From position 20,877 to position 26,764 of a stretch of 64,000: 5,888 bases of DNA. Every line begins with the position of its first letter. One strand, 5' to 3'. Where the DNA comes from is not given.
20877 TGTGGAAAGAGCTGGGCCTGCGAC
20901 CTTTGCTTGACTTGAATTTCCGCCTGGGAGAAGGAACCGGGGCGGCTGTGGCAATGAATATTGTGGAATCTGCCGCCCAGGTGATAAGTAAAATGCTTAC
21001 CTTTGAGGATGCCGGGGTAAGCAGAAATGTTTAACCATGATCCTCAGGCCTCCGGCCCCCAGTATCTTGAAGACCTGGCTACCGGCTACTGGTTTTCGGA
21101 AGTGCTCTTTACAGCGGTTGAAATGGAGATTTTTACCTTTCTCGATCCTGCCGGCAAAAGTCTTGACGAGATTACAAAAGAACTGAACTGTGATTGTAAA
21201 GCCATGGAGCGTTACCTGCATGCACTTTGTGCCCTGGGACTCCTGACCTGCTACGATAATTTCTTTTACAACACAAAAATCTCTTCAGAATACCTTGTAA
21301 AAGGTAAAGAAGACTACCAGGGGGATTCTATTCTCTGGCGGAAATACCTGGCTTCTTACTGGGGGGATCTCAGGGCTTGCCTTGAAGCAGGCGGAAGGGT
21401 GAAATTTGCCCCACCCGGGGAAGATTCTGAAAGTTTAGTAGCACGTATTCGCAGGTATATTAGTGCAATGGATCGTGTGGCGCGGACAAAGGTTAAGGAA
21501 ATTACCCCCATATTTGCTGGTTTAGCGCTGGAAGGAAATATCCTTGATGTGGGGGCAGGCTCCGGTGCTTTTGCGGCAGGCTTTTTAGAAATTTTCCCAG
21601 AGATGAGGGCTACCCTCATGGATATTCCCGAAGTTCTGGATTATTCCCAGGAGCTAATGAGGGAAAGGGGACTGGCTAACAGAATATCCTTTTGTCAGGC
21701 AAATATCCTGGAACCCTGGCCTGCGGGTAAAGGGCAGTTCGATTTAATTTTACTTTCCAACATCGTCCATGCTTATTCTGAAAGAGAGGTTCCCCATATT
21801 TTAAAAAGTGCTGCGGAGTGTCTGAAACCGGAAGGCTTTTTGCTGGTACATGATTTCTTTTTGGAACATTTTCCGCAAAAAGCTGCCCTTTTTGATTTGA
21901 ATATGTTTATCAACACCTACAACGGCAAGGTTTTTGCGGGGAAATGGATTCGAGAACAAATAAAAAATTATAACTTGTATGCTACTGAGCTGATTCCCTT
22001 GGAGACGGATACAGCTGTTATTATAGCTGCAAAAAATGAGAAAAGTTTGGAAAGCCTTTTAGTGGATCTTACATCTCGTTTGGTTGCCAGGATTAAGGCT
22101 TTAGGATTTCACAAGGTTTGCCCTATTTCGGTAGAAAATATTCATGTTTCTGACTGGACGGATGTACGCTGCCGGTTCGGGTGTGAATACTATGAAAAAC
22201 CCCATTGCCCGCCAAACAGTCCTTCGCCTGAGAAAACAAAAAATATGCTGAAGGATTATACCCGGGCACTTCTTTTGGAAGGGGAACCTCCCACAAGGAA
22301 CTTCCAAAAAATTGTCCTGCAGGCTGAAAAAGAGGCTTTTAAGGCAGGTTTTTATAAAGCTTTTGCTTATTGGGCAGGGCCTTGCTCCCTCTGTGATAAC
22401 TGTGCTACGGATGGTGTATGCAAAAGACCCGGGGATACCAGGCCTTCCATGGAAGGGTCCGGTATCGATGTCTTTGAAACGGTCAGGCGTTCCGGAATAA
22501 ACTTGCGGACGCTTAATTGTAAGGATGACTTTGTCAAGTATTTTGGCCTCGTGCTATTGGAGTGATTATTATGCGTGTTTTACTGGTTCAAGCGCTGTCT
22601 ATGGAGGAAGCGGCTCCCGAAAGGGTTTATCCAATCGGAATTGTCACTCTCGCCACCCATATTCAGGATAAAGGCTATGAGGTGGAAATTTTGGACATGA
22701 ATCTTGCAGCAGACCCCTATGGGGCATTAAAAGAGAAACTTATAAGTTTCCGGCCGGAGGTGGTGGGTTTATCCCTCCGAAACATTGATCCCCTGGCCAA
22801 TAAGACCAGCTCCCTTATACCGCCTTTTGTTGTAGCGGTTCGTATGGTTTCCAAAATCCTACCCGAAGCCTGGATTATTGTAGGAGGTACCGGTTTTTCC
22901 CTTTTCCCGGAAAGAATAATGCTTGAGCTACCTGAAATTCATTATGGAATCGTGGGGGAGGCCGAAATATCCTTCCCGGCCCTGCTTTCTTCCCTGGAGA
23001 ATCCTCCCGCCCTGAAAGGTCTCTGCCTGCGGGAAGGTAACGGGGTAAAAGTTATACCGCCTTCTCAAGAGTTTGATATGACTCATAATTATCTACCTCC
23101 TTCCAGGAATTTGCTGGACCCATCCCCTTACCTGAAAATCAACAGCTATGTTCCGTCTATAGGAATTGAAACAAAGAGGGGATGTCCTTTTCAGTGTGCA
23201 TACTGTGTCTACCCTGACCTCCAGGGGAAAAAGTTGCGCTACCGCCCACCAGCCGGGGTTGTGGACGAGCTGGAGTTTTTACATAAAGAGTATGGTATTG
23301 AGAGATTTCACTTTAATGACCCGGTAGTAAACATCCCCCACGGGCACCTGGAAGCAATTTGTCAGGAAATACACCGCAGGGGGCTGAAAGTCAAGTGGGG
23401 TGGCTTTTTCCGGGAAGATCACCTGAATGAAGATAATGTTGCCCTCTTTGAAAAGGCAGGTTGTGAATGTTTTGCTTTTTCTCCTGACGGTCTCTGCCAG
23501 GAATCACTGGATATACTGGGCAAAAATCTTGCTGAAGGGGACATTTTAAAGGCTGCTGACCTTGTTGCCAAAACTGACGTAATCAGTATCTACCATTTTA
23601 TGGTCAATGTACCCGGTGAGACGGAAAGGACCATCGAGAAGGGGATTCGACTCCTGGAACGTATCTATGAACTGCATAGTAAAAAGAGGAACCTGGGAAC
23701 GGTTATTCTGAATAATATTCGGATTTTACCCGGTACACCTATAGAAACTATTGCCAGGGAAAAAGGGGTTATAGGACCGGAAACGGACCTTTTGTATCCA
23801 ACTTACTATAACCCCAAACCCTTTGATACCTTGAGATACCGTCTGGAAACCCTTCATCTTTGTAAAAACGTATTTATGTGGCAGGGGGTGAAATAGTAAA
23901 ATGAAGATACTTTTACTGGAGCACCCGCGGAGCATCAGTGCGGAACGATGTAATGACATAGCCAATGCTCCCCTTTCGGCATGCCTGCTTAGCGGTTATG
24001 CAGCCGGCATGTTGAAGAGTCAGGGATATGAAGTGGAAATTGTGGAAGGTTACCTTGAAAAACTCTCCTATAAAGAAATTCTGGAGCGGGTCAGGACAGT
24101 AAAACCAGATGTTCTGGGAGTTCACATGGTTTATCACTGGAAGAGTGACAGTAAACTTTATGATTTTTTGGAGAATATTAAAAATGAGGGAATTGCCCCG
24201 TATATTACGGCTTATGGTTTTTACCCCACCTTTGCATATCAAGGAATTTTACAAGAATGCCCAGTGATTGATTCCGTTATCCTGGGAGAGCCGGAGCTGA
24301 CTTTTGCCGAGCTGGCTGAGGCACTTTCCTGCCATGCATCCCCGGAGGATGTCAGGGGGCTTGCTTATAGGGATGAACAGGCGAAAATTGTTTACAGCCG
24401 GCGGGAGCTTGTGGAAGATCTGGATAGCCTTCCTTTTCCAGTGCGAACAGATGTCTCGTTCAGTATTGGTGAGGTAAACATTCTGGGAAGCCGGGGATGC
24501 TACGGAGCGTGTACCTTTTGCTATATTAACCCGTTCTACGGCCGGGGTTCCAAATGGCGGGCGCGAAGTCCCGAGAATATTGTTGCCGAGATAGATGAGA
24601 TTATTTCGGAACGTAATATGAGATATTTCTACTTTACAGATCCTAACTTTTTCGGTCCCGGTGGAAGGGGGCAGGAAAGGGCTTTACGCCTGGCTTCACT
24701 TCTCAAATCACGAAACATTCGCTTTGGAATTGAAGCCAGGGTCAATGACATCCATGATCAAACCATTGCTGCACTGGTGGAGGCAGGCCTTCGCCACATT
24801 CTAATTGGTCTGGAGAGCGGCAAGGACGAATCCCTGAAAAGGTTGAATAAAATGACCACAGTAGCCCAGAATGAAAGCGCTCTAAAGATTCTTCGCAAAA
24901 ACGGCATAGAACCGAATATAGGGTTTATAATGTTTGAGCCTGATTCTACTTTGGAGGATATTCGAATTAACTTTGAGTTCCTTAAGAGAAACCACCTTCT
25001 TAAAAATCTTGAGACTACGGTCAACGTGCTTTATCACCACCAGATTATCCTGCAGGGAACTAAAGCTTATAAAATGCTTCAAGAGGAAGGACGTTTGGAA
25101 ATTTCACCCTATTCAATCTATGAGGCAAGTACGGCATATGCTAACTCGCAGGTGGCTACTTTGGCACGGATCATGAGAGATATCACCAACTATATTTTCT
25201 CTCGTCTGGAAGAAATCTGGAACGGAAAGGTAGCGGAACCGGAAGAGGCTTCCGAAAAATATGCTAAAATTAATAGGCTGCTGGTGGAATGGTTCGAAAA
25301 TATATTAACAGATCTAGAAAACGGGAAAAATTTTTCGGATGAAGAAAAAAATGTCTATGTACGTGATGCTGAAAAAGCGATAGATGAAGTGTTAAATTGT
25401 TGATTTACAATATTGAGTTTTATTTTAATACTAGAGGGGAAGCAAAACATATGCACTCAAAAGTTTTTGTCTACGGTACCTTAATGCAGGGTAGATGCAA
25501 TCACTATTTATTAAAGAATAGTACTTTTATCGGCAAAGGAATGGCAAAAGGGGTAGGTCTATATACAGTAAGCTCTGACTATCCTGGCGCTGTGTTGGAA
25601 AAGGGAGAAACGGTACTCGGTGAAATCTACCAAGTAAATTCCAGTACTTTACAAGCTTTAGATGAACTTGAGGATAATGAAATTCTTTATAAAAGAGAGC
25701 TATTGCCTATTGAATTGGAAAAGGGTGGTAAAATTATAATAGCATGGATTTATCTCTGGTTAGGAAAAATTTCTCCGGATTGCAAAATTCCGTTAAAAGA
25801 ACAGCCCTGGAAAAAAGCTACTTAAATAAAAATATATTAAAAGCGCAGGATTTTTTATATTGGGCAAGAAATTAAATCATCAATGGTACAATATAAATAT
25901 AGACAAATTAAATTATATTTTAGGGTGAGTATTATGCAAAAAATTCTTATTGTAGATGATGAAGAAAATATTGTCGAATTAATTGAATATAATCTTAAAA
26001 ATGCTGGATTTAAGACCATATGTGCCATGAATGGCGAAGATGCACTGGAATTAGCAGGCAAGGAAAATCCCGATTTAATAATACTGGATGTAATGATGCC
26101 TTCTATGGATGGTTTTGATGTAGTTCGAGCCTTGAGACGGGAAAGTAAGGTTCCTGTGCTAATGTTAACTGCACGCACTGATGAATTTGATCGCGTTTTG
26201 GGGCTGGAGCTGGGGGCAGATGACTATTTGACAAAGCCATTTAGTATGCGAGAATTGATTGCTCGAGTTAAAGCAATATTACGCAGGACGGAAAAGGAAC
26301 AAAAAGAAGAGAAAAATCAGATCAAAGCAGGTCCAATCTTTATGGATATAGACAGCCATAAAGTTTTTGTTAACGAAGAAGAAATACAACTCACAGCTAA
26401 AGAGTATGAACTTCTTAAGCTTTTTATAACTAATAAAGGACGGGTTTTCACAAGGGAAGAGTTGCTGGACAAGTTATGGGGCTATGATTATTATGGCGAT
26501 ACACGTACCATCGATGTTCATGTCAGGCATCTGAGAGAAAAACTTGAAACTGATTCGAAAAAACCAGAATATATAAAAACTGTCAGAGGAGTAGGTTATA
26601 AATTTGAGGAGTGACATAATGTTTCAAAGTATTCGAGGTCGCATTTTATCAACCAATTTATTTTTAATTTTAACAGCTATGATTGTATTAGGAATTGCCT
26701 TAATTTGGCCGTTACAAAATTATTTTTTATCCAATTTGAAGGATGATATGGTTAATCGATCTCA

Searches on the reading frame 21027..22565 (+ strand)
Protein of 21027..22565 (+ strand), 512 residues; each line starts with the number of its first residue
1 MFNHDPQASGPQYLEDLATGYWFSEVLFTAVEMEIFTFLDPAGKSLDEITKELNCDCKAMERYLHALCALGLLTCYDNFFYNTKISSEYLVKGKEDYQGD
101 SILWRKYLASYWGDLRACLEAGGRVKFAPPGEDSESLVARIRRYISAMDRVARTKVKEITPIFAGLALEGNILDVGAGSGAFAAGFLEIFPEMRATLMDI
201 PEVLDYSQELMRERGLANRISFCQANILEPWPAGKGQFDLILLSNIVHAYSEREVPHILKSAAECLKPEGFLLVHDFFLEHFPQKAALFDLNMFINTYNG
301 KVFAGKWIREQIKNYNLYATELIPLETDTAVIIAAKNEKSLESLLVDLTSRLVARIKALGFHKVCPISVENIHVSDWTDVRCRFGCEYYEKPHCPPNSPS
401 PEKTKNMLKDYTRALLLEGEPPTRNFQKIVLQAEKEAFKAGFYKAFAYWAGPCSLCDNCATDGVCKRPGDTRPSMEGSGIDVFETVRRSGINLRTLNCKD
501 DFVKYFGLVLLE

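Call 73: search_protein_families(library=pfam, proteins=[window:21027-22565:+], max_evalue=1e-10)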
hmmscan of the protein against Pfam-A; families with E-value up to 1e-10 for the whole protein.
window:21027-22565:+ (512 aa): 6 families
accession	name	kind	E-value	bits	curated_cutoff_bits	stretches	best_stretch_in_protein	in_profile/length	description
PF10050.14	DUF2284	-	2e-35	122.4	25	1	367-511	3-161/161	Predicted metal-binding protein (DUF2284)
PF00891.24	Methyltransf_2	-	2.2e-17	63.5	22.3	1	143-302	38-194/210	O-methyltransferase domain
PF08100.18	Dimerisation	-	8.2e-15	54.8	25.6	1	9-91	4-92/93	O-methyltransferase dimerisation domain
PF13649.12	Methyltransf_25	-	1.7e-13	51.5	27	1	172-270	1-97/97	Methyltransferase domain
PF13847.12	Methyltransf_31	-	1.2e-11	45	27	1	171-283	6-119/145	Methyltransferase domain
PF08242.18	Methyltransf_12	-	5.8e-11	43.4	30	0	173-272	1-98/98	Methyltransferase domain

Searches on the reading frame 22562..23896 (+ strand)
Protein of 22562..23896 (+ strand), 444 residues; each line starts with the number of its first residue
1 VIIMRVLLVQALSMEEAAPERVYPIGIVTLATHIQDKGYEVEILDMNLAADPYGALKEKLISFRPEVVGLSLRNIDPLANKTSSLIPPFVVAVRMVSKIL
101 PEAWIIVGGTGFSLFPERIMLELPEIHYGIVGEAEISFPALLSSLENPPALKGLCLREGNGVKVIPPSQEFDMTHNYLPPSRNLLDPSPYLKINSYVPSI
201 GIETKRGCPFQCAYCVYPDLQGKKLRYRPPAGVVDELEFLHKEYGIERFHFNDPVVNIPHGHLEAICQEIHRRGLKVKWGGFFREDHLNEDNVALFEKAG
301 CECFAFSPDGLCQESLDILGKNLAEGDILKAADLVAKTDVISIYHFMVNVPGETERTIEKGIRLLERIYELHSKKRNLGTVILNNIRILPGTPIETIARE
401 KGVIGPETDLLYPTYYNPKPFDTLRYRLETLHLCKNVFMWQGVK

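Call 73: search_protein_families(library=pfam, proteins=[window:22562-23896:+], max_evalue=1e-10)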
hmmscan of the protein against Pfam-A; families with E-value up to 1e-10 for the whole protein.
window:22562-23896:+ (444 aa): 2 families
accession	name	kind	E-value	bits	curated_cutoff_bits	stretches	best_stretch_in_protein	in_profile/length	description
PF02310.24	B12-binding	-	1.2e-14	54.6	32.1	1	20-142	10-121/121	B12 binding domain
PF04055.27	Radical_SAM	-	1.3e-13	51.9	29.5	1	203-364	2-165/166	Radical SAM superfamily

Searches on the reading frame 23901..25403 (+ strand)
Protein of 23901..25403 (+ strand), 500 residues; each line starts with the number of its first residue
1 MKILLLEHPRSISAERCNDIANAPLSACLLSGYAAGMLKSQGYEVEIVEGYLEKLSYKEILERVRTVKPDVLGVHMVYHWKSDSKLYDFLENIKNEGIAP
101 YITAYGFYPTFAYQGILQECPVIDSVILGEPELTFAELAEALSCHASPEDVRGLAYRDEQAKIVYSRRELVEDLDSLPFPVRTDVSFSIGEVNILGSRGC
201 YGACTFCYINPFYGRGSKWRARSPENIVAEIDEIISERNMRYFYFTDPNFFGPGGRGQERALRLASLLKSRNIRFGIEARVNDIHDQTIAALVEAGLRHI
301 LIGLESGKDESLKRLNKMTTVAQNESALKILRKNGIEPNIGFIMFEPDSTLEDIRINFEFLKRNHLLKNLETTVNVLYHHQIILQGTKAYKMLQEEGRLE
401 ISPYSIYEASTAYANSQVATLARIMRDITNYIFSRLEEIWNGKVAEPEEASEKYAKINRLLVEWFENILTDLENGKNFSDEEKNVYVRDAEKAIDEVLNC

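Call 73: search_protein_families(library=pfam, proteins=[window:23901-25403:+], max_evalue=1e-10)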
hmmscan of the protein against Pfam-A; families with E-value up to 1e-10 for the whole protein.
window:23901-25403:+ (500 aa): 1 family
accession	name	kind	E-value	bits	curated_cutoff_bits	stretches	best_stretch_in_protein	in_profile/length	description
PF04055.27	Radical_SAM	-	1.9e-22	80.6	29.5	1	197-358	4-163/166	Radical SAM superfamily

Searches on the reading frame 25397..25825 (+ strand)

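Call 76: search_protein_families(library=pfam, proteins=[window:25397-25825:+], max_evalue=1e-8)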
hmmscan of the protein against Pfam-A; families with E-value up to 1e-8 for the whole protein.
window:25397-25825:+ (142 aa): 1 family
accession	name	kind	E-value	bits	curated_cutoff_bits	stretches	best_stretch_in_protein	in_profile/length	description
PF06094.17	GGACT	-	1e-26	94.3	22.8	1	23-139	1-119/120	Gamma-glutamyl cyclotransferase, AIG2-like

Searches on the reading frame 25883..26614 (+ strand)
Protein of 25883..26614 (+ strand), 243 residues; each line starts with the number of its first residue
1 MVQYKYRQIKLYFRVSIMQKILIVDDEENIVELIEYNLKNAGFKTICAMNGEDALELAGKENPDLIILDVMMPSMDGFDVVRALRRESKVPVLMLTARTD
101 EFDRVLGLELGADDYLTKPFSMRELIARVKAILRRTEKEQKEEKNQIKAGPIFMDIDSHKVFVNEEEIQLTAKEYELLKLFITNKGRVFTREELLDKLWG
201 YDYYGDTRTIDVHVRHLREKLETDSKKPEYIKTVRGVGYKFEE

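Call 76: search_protein_families(library=pfam, proteins=[window:25883-26614:+], max_evalue=1e-8)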
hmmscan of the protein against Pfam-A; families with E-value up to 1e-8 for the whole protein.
window:25883-26614:+ (243 aa): 2 families
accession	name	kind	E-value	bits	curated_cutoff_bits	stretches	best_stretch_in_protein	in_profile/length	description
PF00486.34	Trans_reg_C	-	2.8e-33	114.3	26.2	1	166-241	2-77/77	Transcriptional regulatory protein, C terminal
PF00072.30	Response_reg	-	6e-32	110.5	30.2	1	21-130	1-111/111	Response regulator receiver domain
